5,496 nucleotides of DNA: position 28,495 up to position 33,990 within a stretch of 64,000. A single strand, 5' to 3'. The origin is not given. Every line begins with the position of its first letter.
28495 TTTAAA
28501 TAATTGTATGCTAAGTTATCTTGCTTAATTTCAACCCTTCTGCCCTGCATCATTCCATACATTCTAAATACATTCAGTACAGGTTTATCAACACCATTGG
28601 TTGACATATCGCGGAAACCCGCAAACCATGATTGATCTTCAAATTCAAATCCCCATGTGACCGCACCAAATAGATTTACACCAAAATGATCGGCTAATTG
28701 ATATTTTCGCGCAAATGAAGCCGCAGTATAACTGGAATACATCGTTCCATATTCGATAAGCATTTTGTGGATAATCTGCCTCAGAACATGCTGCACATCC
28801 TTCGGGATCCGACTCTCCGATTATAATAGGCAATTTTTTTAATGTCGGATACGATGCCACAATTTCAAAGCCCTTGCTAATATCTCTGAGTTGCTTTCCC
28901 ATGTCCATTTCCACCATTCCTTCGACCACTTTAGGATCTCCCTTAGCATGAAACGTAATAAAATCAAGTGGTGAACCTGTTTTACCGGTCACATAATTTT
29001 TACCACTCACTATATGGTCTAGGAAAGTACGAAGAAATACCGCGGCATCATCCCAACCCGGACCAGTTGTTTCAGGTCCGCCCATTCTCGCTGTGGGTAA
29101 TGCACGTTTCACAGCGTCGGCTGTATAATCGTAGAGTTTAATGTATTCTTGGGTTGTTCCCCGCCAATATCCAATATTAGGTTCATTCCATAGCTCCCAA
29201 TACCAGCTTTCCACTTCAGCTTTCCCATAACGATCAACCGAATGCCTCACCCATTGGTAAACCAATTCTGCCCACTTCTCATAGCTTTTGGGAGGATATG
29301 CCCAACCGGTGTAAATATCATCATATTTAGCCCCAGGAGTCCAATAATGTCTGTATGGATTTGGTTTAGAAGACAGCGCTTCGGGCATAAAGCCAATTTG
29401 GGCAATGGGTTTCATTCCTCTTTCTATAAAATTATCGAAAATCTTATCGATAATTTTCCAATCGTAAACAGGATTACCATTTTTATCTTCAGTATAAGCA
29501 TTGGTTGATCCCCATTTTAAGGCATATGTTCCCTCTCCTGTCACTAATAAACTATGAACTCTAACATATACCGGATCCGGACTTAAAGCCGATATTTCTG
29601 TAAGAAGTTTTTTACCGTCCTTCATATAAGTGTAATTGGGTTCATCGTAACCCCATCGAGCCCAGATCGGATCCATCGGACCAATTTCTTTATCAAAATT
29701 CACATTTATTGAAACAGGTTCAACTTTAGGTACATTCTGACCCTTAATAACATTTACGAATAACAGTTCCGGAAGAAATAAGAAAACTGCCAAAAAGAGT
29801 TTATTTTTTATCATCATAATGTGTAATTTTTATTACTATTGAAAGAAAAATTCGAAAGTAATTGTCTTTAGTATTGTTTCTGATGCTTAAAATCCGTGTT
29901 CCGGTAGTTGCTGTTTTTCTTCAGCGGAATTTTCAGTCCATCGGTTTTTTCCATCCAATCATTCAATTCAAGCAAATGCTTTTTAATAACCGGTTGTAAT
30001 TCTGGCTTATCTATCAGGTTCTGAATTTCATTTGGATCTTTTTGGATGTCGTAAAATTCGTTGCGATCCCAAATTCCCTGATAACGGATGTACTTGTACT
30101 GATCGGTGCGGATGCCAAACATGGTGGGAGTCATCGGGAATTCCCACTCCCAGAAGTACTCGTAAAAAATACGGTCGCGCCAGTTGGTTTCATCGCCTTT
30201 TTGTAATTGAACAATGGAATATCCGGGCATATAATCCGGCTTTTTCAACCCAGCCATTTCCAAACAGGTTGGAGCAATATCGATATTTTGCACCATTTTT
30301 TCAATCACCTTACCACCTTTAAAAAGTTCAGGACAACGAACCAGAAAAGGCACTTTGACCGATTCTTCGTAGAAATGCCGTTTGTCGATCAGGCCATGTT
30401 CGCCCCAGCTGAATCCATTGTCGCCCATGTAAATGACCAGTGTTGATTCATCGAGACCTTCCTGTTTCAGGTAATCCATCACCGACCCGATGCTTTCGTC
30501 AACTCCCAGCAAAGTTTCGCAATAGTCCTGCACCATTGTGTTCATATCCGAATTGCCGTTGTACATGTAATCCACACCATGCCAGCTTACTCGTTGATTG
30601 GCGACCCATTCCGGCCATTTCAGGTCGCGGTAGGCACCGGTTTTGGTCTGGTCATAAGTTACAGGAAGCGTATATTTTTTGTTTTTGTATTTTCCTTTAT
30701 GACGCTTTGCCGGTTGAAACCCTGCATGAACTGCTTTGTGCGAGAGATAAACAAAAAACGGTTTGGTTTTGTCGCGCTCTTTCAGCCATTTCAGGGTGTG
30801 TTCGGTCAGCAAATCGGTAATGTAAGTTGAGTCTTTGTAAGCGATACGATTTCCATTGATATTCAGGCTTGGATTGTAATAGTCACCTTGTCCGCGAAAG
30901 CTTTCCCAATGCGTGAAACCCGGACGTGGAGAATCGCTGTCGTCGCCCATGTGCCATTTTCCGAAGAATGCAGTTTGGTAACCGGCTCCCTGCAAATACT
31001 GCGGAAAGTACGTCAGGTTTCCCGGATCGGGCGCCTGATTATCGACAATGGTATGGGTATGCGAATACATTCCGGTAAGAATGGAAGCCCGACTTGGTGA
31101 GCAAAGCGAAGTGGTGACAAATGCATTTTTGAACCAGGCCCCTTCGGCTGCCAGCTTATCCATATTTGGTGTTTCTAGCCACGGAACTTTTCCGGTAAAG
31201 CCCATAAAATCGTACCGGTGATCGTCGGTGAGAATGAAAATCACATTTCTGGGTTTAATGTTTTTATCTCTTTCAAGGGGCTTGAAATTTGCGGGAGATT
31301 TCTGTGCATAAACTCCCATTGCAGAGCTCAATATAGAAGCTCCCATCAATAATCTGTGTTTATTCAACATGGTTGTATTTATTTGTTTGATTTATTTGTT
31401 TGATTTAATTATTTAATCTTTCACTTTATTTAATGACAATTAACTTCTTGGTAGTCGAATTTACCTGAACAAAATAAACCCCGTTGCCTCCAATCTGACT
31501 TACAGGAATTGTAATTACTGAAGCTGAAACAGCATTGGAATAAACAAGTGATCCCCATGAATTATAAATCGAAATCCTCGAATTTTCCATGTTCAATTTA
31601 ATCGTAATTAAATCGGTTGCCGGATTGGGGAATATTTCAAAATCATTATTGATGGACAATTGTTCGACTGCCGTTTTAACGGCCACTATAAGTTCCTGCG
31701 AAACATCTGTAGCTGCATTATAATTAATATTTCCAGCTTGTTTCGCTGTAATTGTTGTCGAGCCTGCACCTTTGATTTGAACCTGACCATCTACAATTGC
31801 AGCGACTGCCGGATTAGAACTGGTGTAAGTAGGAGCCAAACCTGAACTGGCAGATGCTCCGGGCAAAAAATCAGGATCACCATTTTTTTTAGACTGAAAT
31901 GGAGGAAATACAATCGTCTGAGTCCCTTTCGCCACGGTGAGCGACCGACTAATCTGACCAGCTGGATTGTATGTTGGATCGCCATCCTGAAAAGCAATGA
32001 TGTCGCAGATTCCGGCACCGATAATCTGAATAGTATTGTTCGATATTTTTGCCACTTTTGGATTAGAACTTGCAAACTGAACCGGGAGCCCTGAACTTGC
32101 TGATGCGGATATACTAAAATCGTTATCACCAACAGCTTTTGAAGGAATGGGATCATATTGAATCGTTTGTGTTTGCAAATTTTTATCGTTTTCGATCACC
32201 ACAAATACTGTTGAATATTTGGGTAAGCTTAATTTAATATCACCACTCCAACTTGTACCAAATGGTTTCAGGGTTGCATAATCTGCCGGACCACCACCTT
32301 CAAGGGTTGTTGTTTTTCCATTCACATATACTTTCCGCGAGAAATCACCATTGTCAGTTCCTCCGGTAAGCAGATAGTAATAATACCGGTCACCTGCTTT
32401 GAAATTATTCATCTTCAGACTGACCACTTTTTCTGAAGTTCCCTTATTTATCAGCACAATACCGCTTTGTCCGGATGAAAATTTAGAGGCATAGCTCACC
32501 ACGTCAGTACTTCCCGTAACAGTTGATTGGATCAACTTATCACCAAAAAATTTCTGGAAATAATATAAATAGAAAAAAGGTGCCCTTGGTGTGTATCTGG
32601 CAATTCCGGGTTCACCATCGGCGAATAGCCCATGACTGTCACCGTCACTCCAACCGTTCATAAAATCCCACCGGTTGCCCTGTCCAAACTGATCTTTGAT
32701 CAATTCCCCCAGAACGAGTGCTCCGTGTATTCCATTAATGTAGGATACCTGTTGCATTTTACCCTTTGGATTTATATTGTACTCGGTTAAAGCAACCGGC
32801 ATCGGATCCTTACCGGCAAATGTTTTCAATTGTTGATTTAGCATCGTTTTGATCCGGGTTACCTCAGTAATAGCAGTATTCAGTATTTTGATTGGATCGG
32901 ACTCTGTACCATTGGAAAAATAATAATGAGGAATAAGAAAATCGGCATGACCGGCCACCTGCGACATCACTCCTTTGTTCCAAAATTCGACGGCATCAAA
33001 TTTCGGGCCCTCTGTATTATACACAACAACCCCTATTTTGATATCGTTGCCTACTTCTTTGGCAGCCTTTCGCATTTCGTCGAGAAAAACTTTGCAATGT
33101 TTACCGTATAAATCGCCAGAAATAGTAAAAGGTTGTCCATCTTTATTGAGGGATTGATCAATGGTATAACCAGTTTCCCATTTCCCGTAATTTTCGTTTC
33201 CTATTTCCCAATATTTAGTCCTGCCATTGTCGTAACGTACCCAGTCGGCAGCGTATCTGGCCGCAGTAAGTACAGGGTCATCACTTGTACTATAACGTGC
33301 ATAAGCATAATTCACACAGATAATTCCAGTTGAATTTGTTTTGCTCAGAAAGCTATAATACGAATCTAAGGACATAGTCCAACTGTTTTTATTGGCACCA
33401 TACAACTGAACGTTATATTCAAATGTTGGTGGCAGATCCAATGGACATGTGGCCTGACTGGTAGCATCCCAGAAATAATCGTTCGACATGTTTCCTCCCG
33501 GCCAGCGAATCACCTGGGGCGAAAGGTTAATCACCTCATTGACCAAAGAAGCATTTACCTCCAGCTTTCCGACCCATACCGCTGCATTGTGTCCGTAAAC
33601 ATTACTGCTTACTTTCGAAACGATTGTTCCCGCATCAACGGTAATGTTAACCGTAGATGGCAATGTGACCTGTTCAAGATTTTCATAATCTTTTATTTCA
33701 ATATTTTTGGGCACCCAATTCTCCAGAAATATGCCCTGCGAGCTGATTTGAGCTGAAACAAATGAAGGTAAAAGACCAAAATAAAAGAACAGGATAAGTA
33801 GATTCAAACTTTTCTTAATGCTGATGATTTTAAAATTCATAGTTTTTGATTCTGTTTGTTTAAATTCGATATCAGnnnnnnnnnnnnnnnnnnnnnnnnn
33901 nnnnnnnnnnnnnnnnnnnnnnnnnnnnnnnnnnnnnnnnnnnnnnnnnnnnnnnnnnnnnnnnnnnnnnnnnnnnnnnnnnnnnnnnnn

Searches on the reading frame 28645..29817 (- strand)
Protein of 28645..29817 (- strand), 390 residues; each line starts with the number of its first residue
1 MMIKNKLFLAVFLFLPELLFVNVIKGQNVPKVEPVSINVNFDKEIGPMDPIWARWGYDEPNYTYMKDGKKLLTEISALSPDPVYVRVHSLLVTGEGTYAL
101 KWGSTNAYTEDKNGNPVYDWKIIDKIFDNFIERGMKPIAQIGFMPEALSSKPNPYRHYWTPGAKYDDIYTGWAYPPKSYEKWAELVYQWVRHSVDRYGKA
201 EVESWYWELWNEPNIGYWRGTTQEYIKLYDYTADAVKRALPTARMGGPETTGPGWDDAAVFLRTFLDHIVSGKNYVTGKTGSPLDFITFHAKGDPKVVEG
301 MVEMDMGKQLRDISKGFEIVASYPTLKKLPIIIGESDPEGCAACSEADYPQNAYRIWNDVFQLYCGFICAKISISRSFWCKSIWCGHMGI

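Call 5: search_protein_families(library=pfam, proteins=[window:28645-29817:-], max_evalue=0.001)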
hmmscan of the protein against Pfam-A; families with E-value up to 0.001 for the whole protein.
window:28645-29817:- (390 aa): 1 family
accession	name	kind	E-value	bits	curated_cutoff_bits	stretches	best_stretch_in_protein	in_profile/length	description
PF01229.23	Glyco_hydro_39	-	3.9e-39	135.2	26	1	36-340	2-274/472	Glycosyl hydrolases family 39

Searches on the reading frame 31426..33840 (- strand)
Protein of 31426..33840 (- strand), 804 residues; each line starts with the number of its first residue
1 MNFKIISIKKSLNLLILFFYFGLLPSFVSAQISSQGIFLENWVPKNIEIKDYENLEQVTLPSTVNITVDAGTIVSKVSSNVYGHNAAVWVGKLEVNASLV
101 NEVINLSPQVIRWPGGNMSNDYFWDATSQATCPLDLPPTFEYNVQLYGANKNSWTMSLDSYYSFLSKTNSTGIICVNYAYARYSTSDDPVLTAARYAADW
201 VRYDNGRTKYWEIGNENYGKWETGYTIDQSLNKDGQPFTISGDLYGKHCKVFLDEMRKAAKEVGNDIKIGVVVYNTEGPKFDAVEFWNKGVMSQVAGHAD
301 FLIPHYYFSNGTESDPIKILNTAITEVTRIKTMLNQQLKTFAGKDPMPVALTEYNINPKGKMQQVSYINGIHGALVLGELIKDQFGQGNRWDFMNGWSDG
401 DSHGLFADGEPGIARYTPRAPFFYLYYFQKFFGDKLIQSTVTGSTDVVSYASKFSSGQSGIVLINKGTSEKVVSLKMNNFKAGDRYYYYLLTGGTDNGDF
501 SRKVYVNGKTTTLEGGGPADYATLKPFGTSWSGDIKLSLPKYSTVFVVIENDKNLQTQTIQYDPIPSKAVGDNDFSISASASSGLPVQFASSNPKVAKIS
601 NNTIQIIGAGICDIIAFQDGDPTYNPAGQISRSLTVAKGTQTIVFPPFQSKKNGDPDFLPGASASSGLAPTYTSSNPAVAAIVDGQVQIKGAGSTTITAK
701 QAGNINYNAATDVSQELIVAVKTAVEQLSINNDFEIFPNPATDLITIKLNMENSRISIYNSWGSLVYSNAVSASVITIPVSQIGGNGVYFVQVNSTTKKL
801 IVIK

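Call 5: search_protein_families(library=pfam, proteins=[window:31426-33840:-], max_evalue=0.001)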
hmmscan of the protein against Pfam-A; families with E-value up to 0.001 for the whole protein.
window:31426-33840:- (804 aa): 1 family
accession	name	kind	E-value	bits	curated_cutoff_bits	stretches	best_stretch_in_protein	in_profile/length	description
PF18962.6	Por_Secre_tail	-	7.8e-11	42.6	27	1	736-802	1-75/75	Secretion system C-terminal sorting domain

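Call 65: search_protein_families(library=pfam, proteins=[window:31426-33840:-], max_evalue=5)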
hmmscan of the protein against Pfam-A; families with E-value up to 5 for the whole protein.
window:31426-33840:- (804 aa): 4 families
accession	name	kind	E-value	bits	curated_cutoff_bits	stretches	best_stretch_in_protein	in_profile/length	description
PF18962.6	Por_Secre_tail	-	7.8e-11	42.6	27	1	736-802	1-75/75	Secretion system C-terminal sorting domain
PF13585.12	CHU_C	-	0.003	18.1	27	1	744-772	17-47/86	CHU_C Type IX secretion signal domain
PF02368.24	Big_2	-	0.16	12.3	22.8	0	671-699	37-66/79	Bacterial Ig-like domain (group 2)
PF21461.3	HL_N-beta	-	0.2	11.9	27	1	671-704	15-48/57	Hyaluronate lyase, N-terminal beta-sheet domain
